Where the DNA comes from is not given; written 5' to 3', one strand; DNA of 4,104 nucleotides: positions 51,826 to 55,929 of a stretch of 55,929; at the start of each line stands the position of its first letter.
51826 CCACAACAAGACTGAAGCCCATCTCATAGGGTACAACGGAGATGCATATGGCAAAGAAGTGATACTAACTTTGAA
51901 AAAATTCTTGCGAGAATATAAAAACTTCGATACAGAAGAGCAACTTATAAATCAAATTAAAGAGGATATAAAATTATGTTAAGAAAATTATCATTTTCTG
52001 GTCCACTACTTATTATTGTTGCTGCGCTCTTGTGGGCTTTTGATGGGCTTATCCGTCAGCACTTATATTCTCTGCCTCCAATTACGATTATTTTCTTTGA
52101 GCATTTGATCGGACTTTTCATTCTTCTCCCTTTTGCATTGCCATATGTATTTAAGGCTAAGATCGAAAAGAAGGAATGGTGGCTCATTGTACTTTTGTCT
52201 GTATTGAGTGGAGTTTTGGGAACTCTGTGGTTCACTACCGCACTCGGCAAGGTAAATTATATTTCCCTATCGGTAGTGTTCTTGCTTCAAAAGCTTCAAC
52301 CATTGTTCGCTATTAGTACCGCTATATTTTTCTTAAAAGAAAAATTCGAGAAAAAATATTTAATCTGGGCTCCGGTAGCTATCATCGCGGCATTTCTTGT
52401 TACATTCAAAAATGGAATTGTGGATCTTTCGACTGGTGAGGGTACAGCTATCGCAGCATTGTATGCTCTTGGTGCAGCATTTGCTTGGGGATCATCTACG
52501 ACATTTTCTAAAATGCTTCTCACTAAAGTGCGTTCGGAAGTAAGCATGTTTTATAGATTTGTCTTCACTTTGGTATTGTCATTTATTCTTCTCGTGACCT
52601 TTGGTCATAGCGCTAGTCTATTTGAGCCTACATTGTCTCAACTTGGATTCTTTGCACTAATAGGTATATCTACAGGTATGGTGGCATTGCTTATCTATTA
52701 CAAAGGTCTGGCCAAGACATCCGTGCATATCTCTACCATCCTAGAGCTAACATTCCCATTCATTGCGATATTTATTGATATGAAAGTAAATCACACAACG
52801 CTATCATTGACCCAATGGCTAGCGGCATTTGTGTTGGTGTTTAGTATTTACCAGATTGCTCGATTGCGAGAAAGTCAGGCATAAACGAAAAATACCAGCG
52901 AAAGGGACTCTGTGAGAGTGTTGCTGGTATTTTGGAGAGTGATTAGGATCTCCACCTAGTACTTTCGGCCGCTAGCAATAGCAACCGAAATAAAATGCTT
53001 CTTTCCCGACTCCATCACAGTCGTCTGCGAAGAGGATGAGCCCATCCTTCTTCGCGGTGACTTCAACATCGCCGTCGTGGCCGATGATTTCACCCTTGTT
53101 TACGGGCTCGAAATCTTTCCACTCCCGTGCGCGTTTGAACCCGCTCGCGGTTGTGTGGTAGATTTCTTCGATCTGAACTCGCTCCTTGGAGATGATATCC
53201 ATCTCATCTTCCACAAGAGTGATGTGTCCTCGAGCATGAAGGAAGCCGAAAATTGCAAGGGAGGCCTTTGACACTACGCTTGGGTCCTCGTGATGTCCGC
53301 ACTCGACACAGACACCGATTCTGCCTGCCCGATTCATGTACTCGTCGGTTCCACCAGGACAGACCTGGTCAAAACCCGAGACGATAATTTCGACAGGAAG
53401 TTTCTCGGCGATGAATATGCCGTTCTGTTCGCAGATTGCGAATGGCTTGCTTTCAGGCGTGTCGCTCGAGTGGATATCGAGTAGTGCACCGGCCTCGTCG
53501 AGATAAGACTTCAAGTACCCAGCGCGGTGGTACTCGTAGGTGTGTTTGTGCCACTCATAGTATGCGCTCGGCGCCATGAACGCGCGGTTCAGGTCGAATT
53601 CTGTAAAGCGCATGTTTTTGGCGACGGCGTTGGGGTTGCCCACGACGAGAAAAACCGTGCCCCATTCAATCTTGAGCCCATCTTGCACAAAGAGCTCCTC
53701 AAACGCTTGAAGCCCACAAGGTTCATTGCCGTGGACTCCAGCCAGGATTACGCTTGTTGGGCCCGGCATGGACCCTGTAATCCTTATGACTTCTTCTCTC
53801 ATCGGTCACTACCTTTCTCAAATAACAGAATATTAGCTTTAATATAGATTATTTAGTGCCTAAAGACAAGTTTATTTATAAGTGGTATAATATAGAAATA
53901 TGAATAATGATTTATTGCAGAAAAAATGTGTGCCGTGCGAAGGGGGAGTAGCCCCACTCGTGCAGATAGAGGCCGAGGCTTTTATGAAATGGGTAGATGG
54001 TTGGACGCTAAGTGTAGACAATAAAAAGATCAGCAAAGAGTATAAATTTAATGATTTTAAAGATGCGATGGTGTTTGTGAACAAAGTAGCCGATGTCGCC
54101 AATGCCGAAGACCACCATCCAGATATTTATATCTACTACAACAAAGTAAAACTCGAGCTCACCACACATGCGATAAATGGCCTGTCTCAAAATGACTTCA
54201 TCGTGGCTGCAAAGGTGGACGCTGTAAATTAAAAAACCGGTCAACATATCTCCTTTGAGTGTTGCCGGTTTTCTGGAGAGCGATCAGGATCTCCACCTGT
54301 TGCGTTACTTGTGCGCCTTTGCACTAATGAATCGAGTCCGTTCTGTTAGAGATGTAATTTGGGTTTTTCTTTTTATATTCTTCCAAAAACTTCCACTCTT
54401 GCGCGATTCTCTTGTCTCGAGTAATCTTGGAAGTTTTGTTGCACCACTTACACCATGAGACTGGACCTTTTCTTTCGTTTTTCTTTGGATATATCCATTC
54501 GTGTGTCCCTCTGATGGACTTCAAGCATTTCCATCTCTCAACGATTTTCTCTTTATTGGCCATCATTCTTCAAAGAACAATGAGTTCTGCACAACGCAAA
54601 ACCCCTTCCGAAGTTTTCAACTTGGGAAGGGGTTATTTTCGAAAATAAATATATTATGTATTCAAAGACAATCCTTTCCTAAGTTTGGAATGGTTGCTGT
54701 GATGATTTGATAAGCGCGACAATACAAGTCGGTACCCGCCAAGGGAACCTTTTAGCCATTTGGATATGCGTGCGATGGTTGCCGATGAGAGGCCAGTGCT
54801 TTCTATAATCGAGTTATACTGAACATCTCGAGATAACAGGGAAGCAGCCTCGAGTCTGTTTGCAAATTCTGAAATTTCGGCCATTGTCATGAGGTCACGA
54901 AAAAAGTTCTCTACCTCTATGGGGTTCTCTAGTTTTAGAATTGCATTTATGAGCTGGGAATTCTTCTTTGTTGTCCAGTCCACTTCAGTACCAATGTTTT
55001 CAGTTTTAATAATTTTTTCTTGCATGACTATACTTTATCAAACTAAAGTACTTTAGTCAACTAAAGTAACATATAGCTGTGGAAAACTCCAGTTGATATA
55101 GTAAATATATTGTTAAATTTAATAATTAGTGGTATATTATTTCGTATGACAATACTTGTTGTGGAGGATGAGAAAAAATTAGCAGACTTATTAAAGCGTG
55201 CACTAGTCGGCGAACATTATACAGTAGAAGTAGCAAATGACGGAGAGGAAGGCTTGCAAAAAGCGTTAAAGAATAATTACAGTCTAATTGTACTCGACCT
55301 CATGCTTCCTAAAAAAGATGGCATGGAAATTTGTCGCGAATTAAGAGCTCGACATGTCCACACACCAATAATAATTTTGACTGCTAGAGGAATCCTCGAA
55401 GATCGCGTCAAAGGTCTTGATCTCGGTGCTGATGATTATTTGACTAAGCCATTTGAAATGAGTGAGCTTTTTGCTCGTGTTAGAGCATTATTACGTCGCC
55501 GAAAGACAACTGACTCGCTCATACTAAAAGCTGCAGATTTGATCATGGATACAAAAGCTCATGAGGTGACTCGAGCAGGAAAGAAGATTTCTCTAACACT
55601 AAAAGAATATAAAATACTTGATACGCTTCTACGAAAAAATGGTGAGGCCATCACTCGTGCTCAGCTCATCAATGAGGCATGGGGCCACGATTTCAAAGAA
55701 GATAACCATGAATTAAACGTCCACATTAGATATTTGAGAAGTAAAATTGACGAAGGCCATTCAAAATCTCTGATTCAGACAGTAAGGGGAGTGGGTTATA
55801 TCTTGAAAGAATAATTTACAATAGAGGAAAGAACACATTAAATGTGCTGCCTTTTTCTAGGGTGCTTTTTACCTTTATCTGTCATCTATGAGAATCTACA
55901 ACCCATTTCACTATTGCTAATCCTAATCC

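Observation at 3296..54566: Window-wide pattern: G+C-rich ORFs packaged as self-contained, SD-bearing cassettes in a leaderless, SD-poor A+T-rich genome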

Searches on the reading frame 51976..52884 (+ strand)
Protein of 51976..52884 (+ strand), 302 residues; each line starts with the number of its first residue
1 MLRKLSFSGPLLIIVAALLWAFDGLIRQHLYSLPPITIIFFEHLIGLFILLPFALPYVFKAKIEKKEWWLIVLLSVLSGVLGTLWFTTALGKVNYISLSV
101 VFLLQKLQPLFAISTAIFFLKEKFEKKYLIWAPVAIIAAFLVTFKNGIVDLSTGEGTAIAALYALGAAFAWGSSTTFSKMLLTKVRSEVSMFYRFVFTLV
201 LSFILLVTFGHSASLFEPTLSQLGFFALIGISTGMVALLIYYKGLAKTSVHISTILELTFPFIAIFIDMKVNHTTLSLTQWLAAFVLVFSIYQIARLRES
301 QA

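Call 87: search_protein_families(library=pfam, proteins=[window:51976-52884:+], max_evalue=0.001)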
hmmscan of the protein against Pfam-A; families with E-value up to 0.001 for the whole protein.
window:51976-52884:+ (302 aa): 1 family
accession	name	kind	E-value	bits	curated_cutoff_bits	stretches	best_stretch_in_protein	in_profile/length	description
PF00892.27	EamA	-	1.3e-33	116.5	28.2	2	159-294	2-133/135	EamA-like transporter family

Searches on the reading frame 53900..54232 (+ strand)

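Call 87: search_protein_families(library=pfam, proteins=[window:53900-54232:+], max_evalue=0.001)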
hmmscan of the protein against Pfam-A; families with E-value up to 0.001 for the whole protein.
window:53900-54232:+ (110 aa): 1 family
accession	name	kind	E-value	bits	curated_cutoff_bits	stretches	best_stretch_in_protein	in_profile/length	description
PF01329.24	Pterin_4a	-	5e-31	107.1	26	1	20-108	3-90/91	Pterin 4 alpha carbinolamine dehydratase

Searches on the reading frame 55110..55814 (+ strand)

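Call 87: search_protein_families(library=pfam, proteins=[window:55110-55814:+], max_evalue=0.001)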
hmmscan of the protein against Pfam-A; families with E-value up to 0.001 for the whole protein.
window:55110-55814:+ (234 aa): 3 families
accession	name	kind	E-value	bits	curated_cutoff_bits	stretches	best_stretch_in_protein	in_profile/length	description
PF00072.30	Response_reg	-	1.8e-30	105.8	30.2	1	15-125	1-111/111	Response regulator receiver domain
PF00486.34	Trans_reg_C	-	1.7e-24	86.1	26.2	1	157-232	1-77/77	Transcriptional regulatory protein, C terminal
PF23198.2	PDE8A_N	-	0.00023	21.5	29.6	1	15-93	13-94/147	PDE8A-like, N-terminal domain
